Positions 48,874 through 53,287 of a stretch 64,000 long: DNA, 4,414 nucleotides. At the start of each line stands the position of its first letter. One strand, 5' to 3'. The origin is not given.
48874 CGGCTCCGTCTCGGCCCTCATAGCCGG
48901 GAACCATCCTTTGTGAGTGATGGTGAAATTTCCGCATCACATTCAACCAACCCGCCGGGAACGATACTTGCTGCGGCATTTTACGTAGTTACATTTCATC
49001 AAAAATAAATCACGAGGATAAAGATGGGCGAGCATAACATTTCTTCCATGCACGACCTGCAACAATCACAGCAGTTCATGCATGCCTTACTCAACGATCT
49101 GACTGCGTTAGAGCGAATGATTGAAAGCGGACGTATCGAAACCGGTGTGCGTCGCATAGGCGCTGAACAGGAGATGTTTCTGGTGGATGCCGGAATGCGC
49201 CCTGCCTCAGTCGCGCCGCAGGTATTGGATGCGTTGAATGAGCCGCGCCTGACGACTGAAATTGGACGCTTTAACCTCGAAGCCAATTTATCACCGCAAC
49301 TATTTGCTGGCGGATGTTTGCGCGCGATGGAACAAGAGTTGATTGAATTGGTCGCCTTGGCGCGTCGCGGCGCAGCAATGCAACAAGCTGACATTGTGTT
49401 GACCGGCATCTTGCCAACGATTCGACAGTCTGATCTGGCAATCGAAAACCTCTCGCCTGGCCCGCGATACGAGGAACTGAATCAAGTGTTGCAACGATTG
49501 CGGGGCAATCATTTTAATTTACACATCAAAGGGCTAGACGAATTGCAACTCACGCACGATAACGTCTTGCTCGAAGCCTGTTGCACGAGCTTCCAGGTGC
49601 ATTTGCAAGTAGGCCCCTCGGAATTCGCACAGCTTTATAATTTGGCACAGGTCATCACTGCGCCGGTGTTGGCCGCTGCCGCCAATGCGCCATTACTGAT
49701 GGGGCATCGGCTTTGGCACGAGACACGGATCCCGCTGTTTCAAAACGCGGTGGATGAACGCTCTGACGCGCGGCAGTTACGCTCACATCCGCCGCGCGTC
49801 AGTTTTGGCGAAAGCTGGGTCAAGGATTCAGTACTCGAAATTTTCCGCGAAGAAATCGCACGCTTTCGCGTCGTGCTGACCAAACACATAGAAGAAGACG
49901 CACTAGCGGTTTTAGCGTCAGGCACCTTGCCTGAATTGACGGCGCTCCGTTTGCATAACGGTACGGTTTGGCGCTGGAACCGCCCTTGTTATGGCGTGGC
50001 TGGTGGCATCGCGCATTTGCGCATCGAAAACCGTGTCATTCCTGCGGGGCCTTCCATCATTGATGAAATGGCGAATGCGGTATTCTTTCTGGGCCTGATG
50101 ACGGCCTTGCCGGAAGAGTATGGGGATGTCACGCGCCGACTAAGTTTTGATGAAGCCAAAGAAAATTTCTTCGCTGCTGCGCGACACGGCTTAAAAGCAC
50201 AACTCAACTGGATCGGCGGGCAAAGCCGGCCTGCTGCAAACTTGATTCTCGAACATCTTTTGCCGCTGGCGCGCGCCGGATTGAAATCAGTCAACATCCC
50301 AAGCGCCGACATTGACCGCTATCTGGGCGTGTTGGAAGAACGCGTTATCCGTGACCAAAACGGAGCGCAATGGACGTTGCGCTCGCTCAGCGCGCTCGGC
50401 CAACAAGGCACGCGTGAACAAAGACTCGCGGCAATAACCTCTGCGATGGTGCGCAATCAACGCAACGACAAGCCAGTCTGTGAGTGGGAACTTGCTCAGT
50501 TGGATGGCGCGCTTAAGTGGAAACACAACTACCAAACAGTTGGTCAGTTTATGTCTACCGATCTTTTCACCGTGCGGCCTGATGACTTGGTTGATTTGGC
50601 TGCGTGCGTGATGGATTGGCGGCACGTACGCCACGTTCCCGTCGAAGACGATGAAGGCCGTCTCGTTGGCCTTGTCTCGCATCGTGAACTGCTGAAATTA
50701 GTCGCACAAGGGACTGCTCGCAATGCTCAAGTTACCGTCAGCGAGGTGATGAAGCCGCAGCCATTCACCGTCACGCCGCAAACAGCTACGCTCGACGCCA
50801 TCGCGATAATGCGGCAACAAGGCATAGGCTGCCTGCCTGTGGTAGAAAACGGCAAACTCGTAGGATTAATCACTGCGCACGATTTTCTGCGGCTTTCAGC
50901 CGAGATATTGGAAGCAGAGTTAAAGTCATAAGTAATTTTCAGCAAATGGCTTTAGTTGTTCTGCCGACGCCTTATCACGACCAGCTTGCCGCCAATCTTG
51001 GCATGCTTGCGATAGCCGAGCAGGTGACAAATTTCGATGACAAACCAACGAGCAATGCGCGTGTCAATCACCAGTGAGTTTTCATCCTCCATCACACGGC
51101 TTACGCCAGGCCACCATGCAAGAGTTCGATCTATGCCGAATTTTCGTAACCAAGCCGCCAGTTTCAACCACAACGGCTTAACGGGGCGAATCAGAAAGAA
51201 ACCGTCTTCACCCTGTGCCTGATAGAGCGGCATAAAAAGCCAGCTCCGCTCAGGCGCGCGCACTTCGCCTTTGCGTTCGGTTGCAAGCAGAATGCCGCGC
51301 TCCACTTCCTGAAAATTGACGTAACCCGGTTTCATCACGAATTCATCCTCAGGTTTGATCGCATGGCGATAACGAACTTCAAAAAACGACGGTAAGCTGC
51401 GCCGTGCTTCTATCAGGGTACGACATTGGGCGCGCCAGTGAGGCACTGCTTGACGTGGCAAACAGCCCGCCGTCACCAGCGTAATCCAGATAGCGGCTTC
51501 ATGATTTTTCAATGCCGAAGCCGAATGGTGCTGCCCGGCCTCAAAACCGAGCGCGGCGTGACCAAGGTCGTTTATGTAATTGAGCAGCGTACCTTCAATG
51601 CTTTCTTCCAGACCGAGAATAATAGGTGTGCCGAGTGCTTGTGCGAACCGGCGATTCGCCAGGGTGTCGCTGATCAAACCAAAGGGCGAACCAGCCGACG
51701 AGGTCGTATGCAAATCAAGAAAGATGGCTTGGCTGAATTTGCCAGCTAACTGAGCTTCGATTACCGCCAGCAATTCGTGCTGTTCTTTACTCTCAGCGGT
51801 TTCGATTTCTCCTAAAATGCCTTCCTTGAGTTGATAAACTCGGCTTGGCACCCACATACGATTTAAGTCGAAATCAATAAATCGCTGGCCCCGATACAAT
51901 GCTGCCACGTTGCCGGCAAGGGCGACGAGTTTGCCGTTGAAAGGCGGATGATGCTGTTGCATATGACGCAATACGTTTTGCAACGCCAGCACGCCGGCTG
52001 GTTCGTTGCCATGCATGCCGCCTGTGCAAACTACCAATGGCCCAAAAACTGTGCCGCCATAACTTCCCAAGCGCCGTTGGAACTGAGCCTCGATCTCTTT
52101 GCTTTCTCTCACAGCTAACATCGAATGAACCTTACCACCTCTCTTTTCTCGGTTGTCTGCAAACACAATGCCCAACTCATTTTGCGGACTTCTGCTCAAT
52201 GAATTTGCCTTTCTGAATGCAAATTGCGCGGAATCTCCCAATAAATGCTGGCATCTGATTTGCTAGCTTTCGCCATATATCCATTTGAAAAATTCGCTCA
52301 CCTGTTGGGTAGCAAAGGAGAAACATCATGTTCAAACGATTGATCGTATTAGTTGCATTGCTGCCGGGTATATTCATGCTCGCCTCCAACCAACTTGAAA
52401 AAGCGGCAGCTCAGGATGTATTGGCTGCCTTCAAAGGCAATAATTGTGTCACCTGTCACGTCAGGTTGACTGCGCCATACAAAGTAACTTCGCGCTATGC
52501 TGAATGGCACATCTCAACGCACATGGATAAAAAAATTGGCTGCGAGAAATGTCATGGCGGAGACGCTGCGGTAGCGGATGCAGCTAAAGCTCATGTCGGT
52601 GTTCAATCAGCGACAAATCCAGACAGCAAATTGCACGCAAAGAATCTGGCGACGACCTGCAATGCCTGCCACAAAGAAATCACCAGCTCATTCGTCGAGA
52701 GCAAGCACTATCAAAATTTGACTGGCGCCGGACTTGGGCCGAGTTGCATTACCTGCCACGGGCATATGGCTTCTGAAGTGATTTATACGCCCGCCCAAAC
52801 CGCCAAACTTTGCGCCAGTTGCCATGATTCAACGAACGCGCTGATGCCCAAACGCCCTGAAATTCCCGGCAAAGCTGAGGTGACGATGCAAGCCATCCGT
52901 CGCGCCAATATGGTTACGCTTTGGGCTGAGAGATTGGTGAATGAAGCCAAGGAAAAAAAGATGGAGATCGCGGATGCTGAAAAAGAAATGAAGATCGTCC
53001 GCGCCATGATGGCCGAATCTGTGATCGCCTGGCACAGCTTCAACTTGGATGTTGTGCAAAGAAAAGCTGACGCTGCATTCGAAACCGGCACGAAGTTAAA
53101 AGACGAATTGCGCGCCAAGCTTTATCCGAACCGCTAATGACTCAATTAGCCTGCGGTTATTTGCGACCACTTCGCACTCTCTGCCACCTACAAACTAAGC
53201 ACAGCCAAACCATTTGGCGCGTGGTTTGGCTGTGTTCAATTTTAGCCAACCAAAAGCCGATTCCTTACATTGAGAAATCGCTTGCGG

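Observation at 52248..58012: MtoAB/PioAB/MtrAB-type porin-cytochrome extracellular electron transfer cluster with CymA-like and monoheme partners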

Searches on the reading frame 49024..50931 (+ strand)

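Call 57: search_protein_families(library=pfam, proteins=[window:49024-50931:+], max_evalue=0.001)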
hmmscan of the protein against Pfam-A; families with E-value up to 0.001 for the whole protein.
window:49024-50931:+ (635 aa): 1 family
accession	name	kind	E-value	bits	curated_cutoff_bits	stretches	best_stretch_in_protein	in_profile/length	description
PF00571.33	CBS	-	1.6e-28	99.2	24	2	572-625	1-55/57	CBS domain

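Call 89: search_protein_families(library=ncbifam, proteins=[window:49024-50931:+], max_evalue=0.00001)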
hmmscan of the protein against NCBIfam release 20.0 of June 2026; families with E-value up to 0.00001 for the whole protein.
window:49024-50931:+ (635 aa): 12 families
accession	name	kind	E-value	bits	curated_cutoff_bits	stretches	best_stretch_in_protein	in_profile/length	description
NF041552.1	TF_PrdR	equivalog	1.7e-12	46.5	795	1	502-622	4-122/577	sigma-54 dependent transcriptional regulator PrdR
NF011442.0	PRK14869.1-4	equivalog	1.9e-10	39.8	400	0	569-625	69-126/543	putative manganese-dependent inorganic diphosphatase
TIGR01302.1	IMP_dehydrog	equivalog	2.2e-09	36.7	481.5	1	509-623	85-198/450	IMP dehydrogenase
NF011443.0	PRK14869.1-5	equivalog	3e-09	35.8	335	0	505-559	248-303/546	putative manganese-dependent inorganic diphosphatase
NF011447.0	PRK14869.2-3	equivalog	4.7e-09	35.4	522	0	567-625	65-124/540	putative manganese-dependent inorganic diphosphatase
NF008141.0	PRK10892.1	equivalog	1.3e-08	34.5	505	1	569-623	270-324/328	arabinose-5-phosphate isomerase KdsD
NF011449.0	PRK14869.2-5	equivalog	2.3e-08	33.5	411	0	566-630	63-129/451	putative manganese-dependent inorganic diphosphatase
TIGR00393.1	kpsF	subfamily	9.3e-07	28.7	203.7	1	505-616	156-267/268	KpsF/GutQ family sugar-phosphate isomerase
NF011440.0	PRK14869.1-2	equivalog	3.2e-06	26.1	746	0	567-621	64-119/541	putative manganese-dependent inorganic diphosphatase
TIGR01137.1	cysta_beta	equivalog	6.2e-06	25.1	510.25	0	505-623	339-454/457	cystathionine beta-synthase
NF053704.1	TransRegCcpNBacil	equivalog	7.6e-06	25.4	260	0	508-618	79-195/208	transcriptional regulator CcpN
TIGR01186.1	proV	subfamily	9.5e-06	25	326.6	0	500-562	298-359/363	betaine/proline/choline family ABC transporter ATP-binding protein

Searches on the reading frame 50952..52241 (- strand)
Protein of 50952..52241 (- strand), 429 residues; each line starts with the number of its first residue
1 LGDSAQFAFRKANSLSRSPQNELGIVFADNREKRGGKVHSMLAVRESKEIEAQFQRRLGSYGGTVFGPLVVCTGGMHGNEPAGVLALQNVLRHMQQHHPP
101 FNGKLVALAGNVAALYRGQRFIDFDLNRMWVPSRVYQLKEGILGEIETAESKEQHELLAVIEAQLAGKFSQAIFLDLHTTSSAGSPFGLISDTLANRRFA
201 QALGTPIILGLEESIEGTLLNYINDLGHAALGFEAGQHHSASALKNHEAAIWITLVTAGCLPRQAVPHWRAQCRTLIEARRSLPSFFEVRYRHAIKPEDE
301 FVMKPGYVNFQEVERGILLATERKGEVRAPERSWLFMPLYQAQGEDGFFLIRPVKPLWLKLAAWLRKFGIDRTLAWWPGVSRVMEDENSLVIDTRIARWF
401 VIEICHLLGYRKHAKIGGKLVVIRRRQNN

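Call 57: search_protein_families(library=pfam, proteins=[window:50952-52241:-], max_evalue=0.001)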
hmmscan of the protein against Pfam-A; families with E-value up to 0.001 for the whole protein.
window:50952-52241:- (429 aa): 1 family
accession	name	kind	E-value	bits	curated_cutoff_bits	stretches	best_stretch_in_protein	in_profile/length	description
PF24827.1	AstE_AspA_cat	-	1e-18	68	25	1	67-243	2-175/192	Succinylglutamate desuccinylase/Aspartoacylase catalytic domain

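Call 89: search_protein_families(library=ncbifam, proteins=[window:50952-52241:-], max_evalue=0.00001)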
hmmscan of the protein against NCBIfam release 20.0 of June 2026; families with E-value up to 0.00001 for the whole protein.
window:50952-52241:- (429 aa): 3 families
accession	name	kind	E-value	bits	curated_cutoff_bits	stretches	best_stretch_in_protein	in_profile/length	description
NF003706.0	PRK05324.1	subfamily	4.2e-13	49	170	1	70-180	52-156/336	succinylglutamate desuccinylase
TIGR03242.1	arg_catab_astE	equivalog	1.5e-11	44.2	305.65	1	70-180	44-148/319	succinylglutamate desuccinylase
NF002601.0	PRK02259.1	equivalog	2.1e-11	43.5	180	1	70-183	7-111/293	aspartoacylase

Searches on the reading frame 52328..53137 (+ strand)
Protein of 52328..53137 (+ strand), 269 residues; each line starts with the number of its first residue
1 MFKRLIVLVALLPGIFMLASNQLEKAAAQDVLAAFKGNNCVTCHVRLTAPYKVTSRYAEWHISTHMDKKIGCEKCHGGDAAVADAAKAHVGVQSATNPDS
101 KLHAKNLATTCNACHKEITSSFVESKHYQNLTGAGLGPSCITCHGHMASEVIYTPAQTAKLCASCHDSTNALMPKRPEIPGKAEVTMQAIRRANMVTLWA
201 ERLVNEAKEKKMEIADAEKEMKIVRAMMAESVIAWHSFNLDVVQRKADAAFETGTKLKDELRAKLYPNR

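Call 3: search_protein_families(library=pfam, proteins=[window:52328-53137:+], max_evalue=1)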
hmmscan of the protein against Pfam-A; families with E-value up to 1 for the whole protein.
window:52328-53137:+ (269 aa): 7 families
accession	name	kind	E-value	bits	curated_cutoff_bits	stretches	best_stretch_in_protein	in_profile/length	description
PF14522.11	Cytochrome_C7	-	6.7e-11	42.3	24.8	3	100-167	5-67/67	Cytochrome c7 and related cytochrome c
PF14537.11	Cytochrom_c3_2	-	6.6e-07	30.1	25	3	33-78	22-66/79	Cytochrome c3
PF22113.1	Mtrc-MtrF_II-IV_dom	-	1.7e-06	28.1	30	3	29-127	73-175/176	Outer membrane cytochrome MtrC/MtrF-like, domains II/IV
PF09699.15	Paired_CXXCH_1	-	2.2e-05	24.5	20.6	1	139-169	8-39/41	Doubled CXXCH motif (Paired_CXXCH_1)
PF03264.19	Cytochrom_NNT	-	0.00014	22.1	24.1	2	88-144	16-72/174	NapC/NirT cytochrome c family, N-terminal region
PF13435.11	Cytochrome_C554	-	0.00076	20.8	20.8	1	32-77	43-84/84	Cytochrome c554 and c-prime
PF02085.21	Cytochrom_CIII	-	0.012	16.3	22.9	1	63-120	26-87/101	Class III cytochrome C family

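Call 4: search_protein_families(library=ncbifam, proteins=[window:52328-53137:+], max_evalue=1)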
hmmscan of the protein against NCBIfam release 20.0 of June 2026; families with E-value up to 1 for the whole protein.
window:52328-53137:+ (269 aa): 13 families
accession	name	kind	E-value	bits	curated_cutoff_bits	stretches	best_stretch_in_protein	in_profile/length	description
TIGR03508.1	decahem_SO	subfamily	3.6e-11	43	192.2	1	38-176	3-134/258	DmsE family decaheme c-type cytochrome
NF041028.1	decahem_GSU2203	exception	4.8e-11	42.4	325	1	33-173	31-162/317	GSU2203 family decaheme c-type cytochrome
TIGR03153.1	cytochr_NrfH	equivalog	3.1e-05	24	134.2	2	139-169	104-136/138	cytochrome c nitrite reductase small subunit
TIGR04257.1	nanowire_3heme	domain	6.3e-05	23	40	2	100-166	17-74/75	c(7)-type cytochrome triheme domain-containing protein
TIGR01905.1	paired_CXXCH_1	subfamily_domain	0.00014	21.7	25.2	1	139-169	8-39/41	doubled CXXCH domain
NF041198.1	UshA_like_PCGU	equivalog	0.00017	20.3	275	1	38-117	443-510/519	UshA-like (seleno)protein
NF008659.0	PRK11659.1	equivalog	0.00043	20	184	1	8-171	17-172/188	cytochrome c nitrite reductase pentaheme subunit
NF040943.1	cytoc3_ExtM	equivalog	0.0012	17.2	800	1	62-117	33-81/599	selenite/tellurite reduction operon c-type cytochrome ExtM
NF058586.1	HNHNucHlpB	equivalog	0.21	12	130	1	141-175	19-53/99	HNH nuclease-like protein HlpB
TIGR01904.2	GSu_C4xC__C2xCH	domain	0.23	11.2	27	1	39-88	23-69/73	CxxxxCH/CxxCH domain c-type cytochrome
TIGR03146.1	cyt_nit_nrfB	equivalog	0.29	11.4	166.6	0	38-168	12-143/145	cytochrome c nitrite reductase pentaheme subunit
NF041921.1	HVO_A0556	equivalog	0.54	10.2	65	1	22-44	5-27/55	HVO_A0556 family zinc finger protein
TIGR04315.1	octaheme_Shew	subfamily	0.57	9.1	375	1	28-82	176-232/440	tetrathionate reductase family octaheme c-type cytochrome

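Call 50: search_solved_structures(query=window:52328-53134:+, max_evalue=1)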
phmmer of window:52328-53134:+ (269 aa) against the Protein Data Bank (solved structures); distinct sequences matched with E-value up to 1: 5.
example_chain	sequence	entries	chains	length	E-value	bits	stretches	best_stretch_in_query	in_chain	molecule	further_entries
8k9e_A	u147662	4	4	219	0.082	15.9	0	63-150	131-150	Cytochrome c7-like domain-containing protein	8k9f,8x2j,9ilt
9wqv_C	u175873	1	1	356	0.24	14.4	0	84-145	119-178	Photosynthetic reaction center cytochrome c subunit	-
6r2q_A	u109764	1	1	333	0.45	13.4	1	33-182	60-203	Cystathionine beta-synthase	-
5xdh_A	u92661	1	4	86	0.5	13.3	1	69-102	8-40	Putative cytochrome c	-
9qdt_A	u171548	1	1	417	0.52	13.2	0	50-99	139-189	Probable cytochrome c peroxidase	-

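Call 71: find_homologous_proteins(query=window:52328-53134:+)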
Query window:52328-53134:+ (269 aa): 217 proteins with E <= 0.001 among 1816 candidates; the best 120 are listed.
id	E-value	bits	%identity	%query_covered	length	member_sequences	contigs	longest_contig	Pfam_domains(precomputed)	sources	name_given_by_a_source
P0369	6.6e-177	604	100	100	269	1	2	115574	PF14537.12,PF14522.12,PF22113.2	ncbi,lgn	-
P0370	2.4e-135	468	73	100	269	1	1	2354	PF09699.16,PF14537.12,PF03264.20,PF14522.12,PF22113.2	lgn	-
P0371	4.2e-135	467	76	100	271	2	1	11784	PF14537.12,PF14522.12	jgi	jgi:predicted CXXCH cytochrome family protein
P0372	2.8e-127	442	71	100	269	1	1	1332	PF09699.16,PF14537.12,PF03264.20,PF14522.12,PF22113.2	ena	-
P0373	1.2e-125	436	68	99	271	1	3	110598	PF09699.16,PF14537.12,PF03264.20,PF14522.12,PF22113.2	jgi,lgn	jgi:predicted CXXCH cytochrome family protein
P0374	3.9e-125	435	70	100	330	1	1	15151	PF14537.12,PF14522.12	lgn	-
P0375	5.3e-125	434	70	100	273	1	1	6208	PF09699.16,PF14537.12,PF03264.20,PF14522.12,PF22113.2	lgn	-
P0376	7.1e-125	434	70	99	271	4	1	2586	PF09699.16,PF14537.12,PF14522.12,PF22113.2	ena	-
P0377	9.1e-125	433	70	100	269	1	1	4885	PF14537.12,PF14522.12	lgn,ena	-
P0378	9.8e-125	433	71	100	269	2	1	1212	PF09699.16,PF14537.12,PF03264.20,PF14522.12,PF22113.2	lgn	-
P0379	9.7e-124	430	69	100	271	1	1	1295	PF09699.16,PF14522.12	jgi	jgi:predicted CXXCH cytochrome family protein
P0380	1.4e-123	430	67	100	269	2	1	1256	PF09699.16,PF14537.12,PF03264.20,PF14522.12,PF22113.2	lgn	-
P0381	5.2e-123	428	70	100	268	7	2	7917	PF14537.12,PF03264.20,PF14522.12,PF22113.2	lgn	-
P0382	8.4e-123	427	70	100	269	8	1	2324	PF09699.16,PF14537.12,PF13435.12,PF03264.20,PF14522.12,PF22113.2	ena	-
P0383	1.0e-120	420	68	100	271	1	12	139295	PF09699.16,PF14537.12,PF03264.20,PF14522.12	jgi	jgi:predicted CXXCH cytochrome family protein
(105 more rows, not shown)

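Call 81: predict_structure(alignment_id=A4)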
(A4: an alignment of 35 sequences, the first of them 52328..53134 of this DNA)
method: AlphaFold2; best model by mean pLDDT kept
length: 269 residues; sequences in the alignment: 35
mean_pLDDT: 79.4   pTM: 0.68
mean pLDDT of the five models: 79.4, 78.5, 77.5, 73.1, 62.5
residues with pLDDT >= 90: 74; 70-90: 129; 50-70: 48; < 50: 18
segments of 3 or more residues with pLDDT < 50: 22-29, 145-150
pLDDT, mean of each block of 10 residues (from residue 1): 76 71 48 63 61 56 70 83 84 86 82 83 84 72 45 76 84 86 91 91 96 97 94 85 94 98 89
secondary structure, 60 per line:
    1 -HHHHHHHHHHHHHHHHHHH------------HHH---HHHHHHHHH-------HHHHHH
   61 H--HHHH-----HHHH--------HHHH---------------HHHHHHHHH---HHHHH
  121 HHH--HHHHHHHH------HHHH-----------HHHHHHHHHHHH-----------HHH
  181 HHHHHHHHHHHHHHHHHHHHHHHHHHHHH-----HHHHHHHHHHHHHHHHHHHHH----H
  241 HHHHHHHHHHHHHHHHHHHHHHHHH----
elements in order: H2-20 H39-47 H55-61 H64-67 H73-76 H85-88 H104-112 H116-123 H126-133 H140-143 H155-166 H178-209 H215-235 H240-265

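Call 84: fold_search(model_id=the predicted structure, library=pdb)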
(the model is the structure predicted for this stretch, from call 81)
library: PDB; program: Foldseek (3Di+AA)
matches with E <= 10: 112; with E <= 0.001: 0
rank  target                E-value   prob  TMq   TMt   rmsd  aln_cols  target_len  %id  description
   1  3rkh_A                1.5e+00  0.60  0.26  0.14  13.4       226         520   11  Structure of the Thioalkalivibrio nitratireducens cytochrome c nitrite reductase in a complex with nitrite (full occup (released 2011-06-15)
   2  7bqn_MODEL_1_A        1.5e+00  0.47  0.19  0.35   8.0       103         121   19  Solution NMR structure of fold-C Rei; de novo designed protein with an asymmetric all-alpha topology (released 2021-04-07)
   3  3f29_A                1.5e+00  0.23  0.21  0.11  13.5       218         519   10  Structure of the Thioalkalivibrio nitratireducens cytochrome c nitrite reductase in complex with sulfite (released 2008-12-09)
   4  7tmm_C                1.6e+00  0.16  0.19  0.10  16.8       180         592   12  Complete V1 Complex from Saccharomyces cerevisiae (released 2022-04-06)
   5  5cwf_B                1.6e+00  0.09  0.14  0.19  17.0       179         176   18  Crystal structure of de novo designed helical repeat protein DHR8 (released 2015-12-16)
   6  3rgu_A                1.8e+00  0.87  0.24  0.60   3.7        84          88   18  Structure of Fap-NRa at pH 5.0 (released 2011-12-28)
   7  7tcd                  2.6e+00  0.63  0.23  0.16   4.9        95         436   24  LOV2-DARPIN fusion: D13 (released 2023-07-05)
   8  9k5p_C                2.6e+00  0.15  0.13  0.30  10.8        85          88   20  Crystal structure of designed zinc-induced homotrimer C3-Zn2-HEHE-19 (released 2025-10-22)
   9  9n0k_A                2.9e+00  0.21  0.19  0.39  16.0       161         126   16  Crystal structure of KABLE triple mutant (Ile12Phe, Lys14Pro, Leu20Trp) (released 2025-08-20)
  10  7nsu_D                2.9e+00  0.18  0.14  0.09  19.9        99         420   16  ColicinE9 intact translocation complex (released 2021-08-11)
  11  9tav_B                3.0e+00  0.51  0.21  0.42   9.6       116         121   12  De novo photoenzyme photoABLE2 in complex with substrate (released 2026-03-25)
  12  9q9v_A                3.0e+00  0.28  0.25  0.40  12.4       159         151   13  Crystal structure of Borrelia burgdorferi BB0238-BB0323 complex (released 2026-02-04)
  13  5j0l_F                3.2e+00  0.38  0.22  0.45   6.5       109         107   14  De novo design of protein homo-oligomers with modular hydrogen bond network-mediated specificity (released 2016-07-06)
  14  8zah_A                3.6e+00  0.16  0.20  0.21  10.0       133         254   11  Crystal structure of the channel protein CorA from Campylobacter jejuni (released 2024-06-19)
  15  8tn1_A                3.8e+00  0.08  0.18  0.28  15.8       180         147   13  De novo designed protein binds poly ADP ribose polymerase inhibitors (PARPi) - apo (released 2024-04-24)
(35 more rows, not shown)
